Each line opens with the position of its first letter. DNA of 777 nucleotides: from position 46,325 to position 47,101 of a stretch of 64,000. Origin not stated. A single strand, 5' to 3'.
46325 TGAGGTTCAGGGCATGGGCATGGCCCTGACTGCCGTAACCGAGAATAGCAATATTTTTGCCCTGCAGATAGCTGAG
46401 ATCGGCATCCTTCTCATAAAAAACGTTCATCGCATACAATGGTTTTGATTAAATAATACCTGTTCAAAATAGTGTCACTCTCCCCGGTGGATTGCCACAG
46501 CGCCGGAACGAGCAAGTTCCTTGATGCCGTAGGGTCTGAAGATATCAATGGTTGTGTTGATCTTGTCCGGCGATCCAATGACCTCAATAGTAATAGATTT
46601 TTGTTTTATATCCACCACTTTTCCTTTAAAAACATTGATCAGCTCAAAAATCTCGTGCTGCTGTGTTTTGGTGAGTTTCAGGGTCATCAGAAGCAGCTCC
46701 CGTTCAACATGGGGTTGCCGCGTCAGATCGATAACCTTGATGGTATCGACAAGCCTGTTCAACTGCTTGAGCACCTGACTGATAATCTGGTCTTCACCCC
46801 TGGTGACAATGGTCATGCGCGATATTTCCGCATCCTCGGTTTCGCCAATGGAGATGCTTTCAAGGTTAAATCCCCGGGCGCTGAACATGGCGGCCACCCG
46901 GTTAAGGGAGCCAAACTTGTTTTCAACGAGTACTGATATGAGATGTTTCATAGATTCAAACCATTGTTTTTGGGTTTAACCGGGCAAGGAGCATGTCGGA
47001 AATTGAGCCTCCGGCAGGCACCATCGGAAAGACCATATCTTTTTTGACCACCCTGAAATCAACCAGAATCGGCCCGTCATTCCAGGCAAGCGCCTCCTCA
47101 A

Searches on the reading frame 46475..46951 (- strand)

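Call 25: search_protein_families(library=pfam, proteins=[window:46475-46951:-], max_evalue=0.00001)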
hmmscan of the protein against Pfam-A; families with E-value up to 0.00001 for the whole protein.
window:46475-46951:- (158 aa): 4 families
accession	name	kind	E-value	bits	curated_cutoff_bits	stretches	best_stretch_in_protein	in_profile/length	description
PF10369.15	ALS_ss_C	-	9e-26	90.1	23.2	1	84-157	1-74/74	Small subunit of acetolactate synthase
PF22629.2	ACT_AHAS_ss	-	4.5e-22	78.4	27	1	5-72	1-67/67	AHAS small subunit-like ACT domain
PF13710.12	ACT_5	-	4e-13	49.4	27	1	14-73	4-62/62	ACT domain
PF01842.31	ACT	-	7.6e-13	48.4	27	1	3-68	1-65/66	ACT domain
